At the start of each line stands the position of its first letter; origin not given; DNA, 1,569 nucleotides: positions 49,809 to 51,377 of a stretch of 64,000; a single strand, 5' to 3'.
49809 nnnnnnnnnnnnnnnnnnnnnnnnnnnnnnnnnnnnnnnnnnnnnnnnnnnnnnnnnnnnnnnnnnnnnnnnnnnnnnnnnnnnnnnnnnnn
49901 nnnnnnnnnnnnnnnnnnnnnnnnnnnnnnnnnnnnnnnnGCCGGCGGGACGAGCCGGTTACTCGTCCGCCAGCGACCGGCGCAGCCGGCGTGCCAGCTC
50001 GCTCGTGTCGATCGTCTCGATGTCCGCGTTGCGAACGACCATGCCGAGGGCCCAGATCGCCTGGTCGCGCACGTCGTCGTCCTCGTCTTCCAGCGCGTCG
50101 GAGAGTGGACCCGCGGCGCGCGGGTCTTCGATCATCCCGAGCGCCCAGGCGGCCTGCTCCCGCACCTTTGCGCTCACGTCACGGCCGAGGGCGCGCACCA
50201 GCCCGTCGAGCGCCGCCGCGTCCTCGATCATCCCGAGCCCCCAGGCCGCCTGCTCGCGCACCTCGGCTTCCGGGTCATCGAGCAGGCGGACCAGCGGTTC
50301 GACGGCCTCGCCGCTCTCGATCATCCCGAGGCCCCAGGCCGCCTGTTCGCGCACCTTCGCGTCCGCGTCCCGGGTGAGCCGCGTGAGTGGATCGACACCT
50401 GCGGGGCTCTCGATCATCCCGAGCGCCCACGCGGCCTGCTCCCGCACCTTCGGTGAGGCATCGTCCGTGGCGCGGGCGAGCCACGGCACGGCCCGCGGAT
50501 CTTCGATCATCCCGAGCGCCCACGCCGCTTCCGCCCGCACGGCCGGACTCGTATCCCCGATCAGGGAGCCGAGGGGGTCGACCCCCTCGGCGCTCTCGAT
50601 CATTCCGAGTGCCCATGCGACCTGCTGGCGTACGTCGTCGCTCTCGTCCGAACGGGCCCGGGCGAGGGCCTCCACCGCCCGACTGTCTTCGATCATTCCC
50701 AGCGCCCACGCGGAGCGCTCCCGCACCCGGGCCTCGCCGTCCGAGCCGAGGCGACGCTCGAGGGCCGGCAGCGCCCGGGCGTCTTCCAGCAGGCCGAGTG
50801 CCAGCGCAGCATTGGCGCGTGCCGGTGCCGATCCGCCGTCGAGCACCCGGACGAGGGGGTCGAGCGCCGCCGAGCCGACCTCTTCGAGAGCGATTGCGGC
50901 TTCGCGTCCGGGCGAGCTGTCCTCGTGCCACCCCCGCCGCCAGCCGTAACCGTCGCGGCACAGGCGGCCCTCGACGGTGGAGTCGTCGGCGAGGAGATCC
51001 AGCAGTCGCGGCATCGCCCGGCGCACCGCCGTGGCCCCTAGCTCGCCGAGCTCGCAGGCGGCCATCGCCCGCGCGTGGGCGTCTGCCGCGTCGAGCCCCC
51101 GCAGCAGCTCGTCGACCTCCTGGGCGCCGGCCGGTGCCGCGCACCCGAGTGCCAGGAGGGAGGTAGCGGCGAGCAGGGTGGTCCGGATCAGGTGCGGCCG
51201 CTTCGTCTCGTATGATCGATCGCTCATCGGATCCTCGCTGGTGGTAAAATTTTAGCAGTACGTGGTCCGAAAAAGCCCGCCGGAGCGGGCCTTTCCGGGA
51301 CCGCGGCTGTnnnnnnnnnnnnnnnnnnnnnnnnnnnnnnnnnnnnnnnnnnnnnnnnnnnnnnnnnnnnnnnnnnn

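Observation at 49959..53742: BlaI repressor plus BlaR1-type M56 protease whose sensor domain is replaced by HEAT repeats, plus a secreted HEAT-repeat paralogue, with a perfect palindromic operator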

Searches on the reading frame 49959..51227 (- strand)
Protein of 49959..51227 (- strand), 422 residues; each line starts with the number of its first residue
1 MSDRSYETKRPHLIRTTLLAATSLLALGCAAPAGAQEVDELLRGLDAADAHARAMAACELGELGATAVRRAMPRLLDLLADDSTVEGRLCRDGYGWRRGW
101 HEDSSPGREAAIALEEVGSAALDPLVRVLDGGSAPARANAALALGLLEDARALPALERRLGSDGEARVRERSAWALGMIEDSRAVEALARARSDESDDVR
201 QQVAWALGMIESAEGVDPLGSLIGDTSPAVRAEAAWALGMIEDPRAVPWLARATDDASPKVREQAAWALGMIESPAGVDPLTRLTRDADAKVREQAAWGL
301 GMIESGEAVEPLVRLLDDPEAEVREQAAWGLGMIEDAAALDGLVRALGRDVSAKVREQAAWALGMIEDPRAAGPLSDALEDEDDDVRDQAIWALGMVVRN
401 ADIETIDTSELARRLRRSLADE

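Call 3: search_protein_families(library=pfam, proteins=[window:49959-51227:-], max_evalue=0.01)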
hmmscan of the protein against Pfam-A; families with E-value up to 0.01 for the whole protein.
window:49959-51227:- (422 aa): 7 families
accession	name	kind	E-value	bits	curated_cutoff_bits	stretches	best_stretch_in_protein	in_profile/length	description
PF13646.12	HEAT_2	-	6e-117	382.7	27.7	9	188-270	5-88/88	HEAT repeats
PF03130.22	HEAT_PBS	-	2.4e-47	154.4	20.9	6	230-256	1-27/27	PBS lyase HEAT-like repeat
PF13513.12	HEAT_EZ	-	8.1e-40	135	27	3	354-395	2-53/55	HEAT-like repeat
PF02985.28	HEAT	-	2.2e-38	127.1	23.5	2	309-334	2-27/31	HEAT repeat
PF00514.29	Arm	-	5.5e-33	112.4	20.6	1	308-332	13-37/41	Armadillo/beta-catenin-like repeat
PF12717.13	Cnd1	-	5.9e-11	43.1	26.4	0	308-366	22-85/162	non-SMC mitotic condensation complex subunit 1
PF22646.2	PPP2R1A-like_HEAT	-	0.00082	20.2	27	0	309-328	9-28/78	PPP2R1A-like HEAT repeat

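Call 33: search_protein_families(library=ncbifam, proteins=[window:49959-51227:-], max_evalue=0.001)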
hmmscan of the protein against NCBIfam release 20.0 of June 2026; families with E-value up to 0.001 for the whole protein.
window:49959-51227:- (422 aa): 8 families
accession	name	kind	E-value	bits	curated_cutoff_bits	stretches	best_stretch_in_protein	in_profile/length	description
NF058502.1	phyc_lyase_CpcE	equivalog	8.2e-29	100.9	330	3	131-190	53-111/260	C-phycocyanin alpha-cysteine-84 phycocyanobilin lyase subunit CpcE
NF045915.1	PhycobilmeDegNblB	equivalog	6.4e-21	74.9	300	3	143-234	122-212/214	phycobilisome degradation protein NblB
NF007244.0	PRK09687.1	equivalog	4.5e-19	68.8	275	2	256-348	140-235/285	putative lyase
NF045662.1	DVU0298_fam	equivalog_domain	8.4e-17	61.4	75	0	362-422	17-78/213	DVU0298 family protein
NF010374.0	PRK13800.1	equivalog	7.2e-14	51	1196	2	135-329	697-893/898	fumarate reductase/succinate dehydrogenase flavoprotein subunit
NF058515.1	phyc_lyase_CpcF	equivalog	1.7e-13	50.6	220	1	301-367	53-120/200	C-phycocyanin alpha-cysteine-84 phycocyanobilin lyase subunit CpcF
TIGR02270.1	TIGR02270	subfamily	2.6e-09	36.6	206.8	1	196-397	68-265/410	TIGR02270 family protein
NF058505.1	phyc_lyase_CpeY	equivalog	0.00012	20.8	600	0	354-398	67-111/419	C-phycoerythrin alpha-cysteine-82 phycoerythrobilin lyase CpeY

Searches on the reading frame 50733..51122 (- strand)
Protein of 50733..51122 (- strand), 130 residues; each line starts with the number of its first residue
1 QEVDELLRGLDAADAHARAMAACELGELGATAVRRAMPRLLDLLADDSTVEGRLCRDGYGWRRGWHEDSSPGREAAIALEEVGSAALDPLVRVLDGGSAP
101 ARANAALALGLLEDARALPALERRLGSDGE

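Call 56: find_homologous_proteins(query=window:50736-51122:-, max_evalue=0.00001)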
Query seq(129 aa) (129 aa): 1 proteins with E <= 0.00001 among 615 candidates.
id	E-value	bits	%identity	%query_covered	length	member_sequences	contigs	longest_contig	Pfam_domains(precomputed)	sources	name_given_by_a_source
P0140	2.5e-6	46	54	39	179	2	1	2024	PF13646.13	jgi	jgi:HEAT repeat protein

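Call 63: search_protein_representatives(protein=window:50733-51122:-)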
Query: 130 residues. Proteins with E-value up to 0.001 (for the whole library): 3020; up to 1e-10: 351; up to 1e-30: 5. The best 150 are listed.
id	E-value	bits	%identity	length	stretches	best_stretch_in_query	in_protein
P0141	7.4e-61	220.3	57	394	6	1-128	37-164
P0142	2.5e-38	147.5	49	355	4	2-118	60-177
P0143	1.2e-33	132.3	46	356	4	3-127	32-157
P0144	8.9e-32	126.3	51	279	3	2-126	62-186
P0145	1.9e-31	125.2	31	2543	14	76-123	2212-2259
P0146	8.2e-29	116.8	38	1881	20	8-126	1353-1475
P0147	1.2e-28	116.2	48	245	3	7-130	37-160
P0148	1.5e-28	115.9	37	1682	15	3-128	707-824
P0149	4.9e-26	107.8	38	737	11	70-127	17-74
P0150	6.6e-26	107.4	43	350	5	6-129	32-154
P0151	8.3e-26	107.0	44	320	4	2-125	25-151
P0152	2.8e-24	102.1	44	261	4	5-127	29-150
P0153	1.1e-23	100.2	48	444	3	6-128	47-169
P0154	1.1e-23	100.2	35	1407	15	67-127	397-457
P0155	5.8e-23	97.8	52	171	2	20-126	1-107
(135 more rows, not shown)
